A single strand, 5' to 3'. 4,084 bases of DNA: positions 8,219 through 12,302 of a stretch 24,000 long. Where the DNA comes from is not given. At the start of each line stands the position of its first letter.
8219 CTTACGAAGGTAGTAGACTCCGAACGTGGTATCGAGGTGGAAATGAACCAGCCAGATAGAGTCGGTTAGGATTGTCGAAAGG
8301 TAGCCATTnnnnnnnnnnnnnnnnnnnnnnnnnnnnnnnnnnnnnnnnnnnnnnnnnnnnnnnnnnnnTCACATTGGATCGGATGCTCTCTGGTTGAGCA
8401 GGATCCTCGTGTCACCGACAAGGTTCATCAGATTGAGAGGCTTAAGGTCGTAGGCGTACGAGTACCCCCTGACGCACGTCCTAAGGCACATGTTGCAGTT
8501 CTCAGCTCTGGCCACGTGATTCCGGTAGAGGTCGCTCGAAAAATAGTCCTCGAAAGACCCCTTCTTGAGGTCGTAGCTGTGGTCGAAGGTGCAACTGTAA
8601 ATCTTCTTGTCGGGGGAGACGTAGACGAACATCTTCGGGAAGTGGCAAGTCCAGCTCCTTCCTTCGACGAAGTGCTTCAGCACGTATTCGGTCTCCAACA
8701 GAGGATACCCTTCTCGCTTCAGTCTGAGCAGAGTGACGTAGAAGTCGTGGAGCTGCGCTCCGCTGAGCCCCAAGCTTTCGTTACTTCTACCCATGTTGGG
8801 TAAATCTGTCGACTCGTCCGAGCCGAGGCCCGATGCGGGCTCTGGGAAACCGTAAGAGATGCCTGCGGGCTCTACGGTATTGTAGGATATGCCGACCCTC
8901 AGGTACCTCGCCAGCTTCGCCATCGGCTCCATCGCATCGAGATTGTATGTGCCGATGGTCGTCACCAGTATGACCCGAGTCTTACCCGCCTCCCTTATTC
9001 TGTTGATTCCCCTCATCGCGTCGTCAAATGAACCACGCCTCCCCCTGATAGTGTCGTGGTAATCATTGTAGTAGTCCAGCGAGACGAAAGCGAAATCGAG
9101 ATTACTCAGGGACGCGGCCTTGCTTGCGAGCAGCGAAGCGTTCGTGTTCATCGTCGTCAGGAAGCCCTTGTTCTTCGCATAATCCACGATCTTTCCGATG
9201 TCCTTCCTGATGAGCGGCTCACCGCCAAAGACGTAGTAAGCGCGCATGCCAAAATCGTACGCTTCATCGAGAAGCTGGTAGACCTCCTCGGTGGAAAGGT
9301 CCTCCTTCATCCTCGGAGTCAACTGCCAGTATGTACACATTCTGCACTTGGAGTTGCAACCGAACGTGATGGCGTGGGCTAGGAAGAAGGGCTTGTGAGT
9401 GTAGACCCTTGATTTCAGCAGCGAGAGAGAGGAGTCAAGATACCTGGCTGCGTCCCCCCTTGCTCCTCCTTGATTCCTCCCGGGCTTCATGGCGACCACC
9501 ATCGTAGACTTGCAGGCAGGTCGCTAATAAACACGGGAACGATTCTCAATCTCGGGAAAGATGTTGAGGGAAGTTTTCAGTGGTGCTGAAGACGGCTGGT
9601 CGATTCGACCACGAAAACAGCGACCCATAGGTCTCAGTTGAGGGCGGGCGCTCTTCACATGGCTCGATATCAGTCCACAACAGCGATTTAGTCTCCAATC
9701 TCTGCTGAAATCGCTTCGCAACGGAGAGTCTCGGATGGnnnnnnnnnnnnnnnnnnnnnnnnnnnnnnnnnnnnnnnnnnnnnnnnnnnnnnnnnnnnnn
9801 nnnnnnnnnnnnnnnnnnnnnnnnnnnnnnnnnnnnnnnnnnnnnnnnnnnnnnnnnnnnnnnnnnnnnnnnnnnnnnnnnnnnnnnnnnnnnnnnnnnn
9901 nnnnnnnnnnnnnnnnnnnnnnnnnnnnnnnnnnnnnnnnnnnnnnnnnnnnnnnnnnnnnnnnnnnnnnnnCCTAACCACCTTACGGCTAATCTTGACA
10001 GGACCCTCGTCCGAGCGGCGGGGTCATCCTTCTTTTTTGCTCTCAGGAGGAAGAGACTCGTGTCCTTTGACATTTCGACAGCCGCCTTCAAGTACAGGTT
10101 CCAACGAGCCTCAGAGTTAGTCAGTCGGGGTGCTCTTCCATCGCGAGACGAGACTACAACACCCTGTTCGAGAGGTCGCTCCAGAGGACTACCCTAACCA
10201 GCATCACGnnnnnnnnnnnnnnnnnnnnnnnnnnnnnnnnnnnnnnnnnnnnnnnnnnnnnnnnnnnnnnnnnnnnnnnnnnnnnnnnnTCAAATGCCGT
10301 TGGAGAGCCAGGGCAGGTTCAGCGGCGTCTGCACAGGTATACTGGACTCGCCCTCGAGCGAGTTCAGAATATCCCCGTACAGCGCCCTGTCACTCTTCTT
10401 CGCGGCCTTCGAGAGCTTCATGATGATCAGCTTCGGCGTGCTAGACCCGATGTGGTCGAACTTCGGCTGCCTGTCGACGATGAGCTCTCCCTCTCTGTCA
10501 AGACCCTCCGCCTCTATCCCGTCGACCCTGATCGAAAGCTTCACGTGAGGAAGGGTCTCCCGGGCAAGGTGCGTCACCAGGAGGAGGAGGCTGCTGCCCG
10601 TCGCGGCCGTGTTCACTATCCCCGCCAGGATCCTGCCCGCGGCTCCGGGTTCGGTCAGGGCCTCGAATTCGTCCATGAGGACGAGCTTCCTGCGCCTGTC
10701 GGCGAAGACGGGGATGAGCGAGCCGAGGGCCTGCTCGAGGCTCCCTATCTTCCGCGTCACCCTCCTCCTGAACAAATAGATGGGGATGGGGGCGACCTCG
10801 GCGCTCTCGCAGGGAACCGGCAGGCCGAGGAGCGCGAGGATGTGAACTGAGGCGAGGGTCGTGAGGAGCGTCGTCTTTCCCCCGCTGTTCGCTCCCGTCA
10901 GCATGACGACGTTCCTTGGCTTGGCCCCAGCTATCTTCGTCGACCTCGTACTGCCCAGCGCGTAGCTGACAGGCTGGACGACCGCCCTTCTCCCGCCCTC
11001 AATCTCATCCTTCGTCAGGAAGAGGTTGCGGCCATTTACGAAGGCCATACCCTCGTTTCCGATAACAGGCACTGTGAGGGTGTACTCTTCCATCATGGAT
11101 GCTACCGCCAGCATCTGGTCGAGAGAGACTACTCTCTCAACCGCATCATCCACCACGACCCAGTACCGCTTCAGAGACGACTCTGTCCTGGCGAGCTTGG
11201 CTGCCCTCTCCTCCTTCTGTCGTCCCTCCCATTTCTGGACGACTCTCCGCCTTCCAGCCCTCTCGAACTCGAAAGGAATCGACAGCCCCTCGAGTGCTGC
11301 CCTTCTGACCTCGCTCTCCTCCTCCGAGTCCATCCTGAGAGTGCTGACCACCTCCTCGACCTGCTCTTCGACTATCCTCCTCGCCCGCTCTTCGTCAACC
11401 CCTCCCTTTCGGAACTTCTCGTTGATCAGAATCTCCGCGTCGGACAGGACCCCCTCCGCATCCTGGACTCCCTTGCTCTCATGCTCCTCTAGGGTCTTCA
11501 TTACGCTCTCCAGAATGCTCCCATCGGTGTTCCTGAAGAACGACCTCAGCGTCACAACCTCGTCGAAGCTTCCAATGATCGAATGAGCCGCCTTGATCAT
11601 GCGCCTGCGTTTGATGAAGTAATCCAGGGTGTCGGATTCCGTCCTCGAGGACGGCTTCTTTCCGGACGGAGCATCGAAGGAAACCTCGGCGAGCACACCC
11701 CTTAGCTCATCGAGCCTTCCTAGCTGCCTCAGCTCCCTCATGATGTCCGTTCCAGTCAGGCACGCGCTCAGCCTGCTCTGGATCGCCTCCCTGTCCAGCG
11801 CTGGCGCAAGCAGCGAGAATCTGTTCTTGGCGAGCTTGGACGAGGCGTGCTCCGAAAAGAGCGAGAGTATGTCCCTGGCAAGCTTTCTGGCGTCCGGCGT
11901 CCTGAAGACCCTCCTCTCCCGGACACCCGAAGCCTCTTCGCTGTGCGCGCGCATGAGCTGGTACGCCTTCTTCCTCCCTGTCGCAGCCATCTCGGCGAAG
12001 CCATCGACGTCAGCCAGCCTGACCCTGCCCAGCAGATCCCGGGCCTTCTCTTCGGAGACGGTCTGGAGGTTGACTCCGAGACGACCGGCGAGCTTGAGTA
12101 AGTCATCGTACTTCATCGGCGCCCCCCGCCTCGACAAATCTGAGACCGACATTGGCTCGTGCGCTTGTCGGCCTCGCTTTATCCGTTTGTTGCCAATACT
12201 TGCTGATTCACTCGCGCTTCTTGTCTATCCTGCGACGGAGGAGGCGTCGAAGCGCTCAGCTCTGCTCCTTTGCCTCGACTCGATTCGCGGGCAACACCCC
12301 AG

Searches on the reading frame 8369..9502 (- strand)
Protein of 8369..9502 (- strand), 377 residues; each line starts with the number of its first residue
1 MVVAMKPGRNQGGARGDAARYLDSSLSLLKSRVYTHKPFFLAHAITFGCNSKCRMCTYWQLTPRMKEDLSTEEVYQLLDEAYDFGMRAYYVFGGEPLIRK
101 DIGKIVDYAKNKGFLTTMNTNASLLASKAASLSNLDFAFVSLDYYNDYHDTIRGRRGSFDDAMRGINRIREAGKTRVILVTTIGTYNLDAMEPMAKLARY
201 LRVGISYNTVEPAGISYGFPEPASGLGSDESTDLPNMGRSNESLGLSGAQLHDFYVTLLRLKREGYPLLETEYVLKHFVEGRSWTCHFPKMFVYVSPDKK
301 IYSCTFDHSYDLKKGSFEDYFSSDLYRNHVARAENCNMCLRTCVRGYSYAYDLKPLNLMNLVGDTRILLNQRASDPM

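Call 12: search_protein_families(library=pfam, proteins=[window:8369-9502:-], max_evalue=0.001)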
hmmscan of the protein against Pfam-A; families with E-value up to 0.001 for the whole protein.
window:8369-9502:- (377 aa): 1 family
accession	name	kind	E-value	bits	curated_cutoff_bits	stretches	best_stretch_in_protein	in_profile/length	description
PF04055.27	Radical_SAM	-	2.3e-24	86.9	29.5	1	45-197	3-165/166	Radical SAM superfamily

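Call 92: search_protein_families(library=ncbifam, proteins=[window:8369-9502:-], max_evalue=0.00001)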
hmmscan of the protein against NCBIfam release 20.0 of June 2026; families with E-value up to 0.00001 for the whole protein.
window:8369-9502:- (377 aa): 43 families (the best 25 are shown)
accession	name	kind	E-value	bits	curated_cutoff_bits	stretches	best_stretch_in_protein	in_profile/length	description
TIGR03961.1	rSAM_PTO1314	hypoth_equivalog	2.5e-34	119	306.05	1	29-207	13-187/332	PTO1314 family radical SAM protein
TIGR04054.1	rSAM_NirJ1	equivalog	2.9e-27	95.3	650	1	15-198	13-197/387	putative heme d1 biosynthesis radical SAM protein NirJ1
TIGR04347.1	pseudo_SAM_Halo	equivalog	2.4e-24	86.3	525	1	37-196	37-197/390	TIGR04347 family pseudo-SAM/SPASM protein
TIGR04051.1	rSAM_NirJ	equivalog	5.2e-24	84.9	515.45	1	48-199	11-164/354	heme d1 biosynthesis radical SAM protein NirJ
TIGR04545.1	rSAM_ahbD_hemeb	equivalog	4.1e-23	82.4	500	1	41-201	2-165/339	heme b synthase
TIGR04546.1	rSAM_ahbC_deAc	equivalog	1.1e-22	80.4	650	1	36-191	37-193/390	12,18-didecarboxysiroheme deacetylase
NF045574.1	sacti_mat_StsB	exception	4.8e-21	75.1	625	1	43-203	100-261/466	StsB family radical SAM/SPASM domain sactipeptide maturase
TIGR04053.2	TIGR04053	equivalog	7.2e-21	74.8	395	1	35-202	4-177/366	TIGR04053 family radical SAM/SPASM domain-containing protein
TIGR04055.1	rSAM_NirJ2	equivalog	3.3e-20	72.9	500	1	45-198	6-161/326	putative heme d1 biosynthesis radical SAM protein NirJ2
TIGR04251.1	SCM_rSAM_ScmF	equivalog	4.6e-20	72.3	400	1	45-213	10-185/353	SynChlorMet cassette radical SAM/SPASM protein ScmF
TIGR03962.1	mycofact_rSAM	equivalog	7.4e-19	68.1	265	1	37-204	10-179/339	mycofactocin radical SAM maturase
TIGR02668.1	moaA_archaeal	equivalog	1.1e-18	67.3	325.25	1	44-199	15-174/303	GTP 3',8-cyclase MoaA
NF050035.1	rSAM_WgK_link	exception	1.4e-17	63.7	650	1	32-203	2-176/367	radical SAM/SPASM peptide maturase WgkB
TIGR04303.1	GeoRSP_rSAM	equivalog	1e-16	61.4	400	1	38-204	4-170/325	GeoRSP system radical SAM/SPASM protein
TIGR02666.1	moaA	equivalog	3.4e-16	59.1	284.05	1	45-206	16-188/336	GTP 3',8-cyclase MoaA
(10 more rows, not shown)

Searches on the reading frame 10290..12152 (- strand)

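Call 12: search_protein_families(library=pfam, proteins=[window:10290-12152:-], max_evalue=0.001)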
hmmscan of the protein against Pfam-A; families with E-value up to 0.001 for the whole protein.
window:10290-12152:- (620 aa): 1 family
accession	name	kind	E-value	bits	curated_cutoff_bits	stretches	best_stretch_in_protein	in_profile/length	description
PF00488.27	MutS_V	-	2.5e-05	24.8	30.2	1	417-456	2-41/188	MutS domain V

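Call 91: search_protein_families(library=padloc, proteins=[window:10290-12152:-], max_evalue=0.001)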
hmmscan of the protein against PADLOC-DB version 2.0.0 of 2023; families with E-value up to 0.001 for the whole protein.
window:10290-12152:- (620 aa): 0 families

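Call 92: search_protein_families(library=ncbifam, proteins=[window:10290-12152:-], max_evalue=0.00001)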
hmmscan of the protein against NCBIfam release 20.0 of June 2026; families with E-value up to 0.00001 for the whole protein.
window:10290-12152:- (620 aa): 4 families
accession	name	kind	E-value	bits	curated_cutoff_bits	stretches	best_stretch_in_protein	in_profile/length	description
TIGR01069.2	mutS2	equivalog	2e-17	62.9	400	1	306-530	236-450/790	endonuclease MutS2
NF052383.1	ATPase_KamC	equivalog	5.2e-17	61.8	300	1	302-549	209-447/508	lysine 5,6-aminomutase reactivase ATPase KamC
NF003810.1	PRK05399.1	equivalog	3.9e-09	35.7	480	1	325-456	526-644/793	DNA mismatch repair protein MutS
TIGR01070.1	mutS1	equivalog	4.3e-06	25.4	641.7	1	382-456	563-635/840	DNA mismatch repair protein MutS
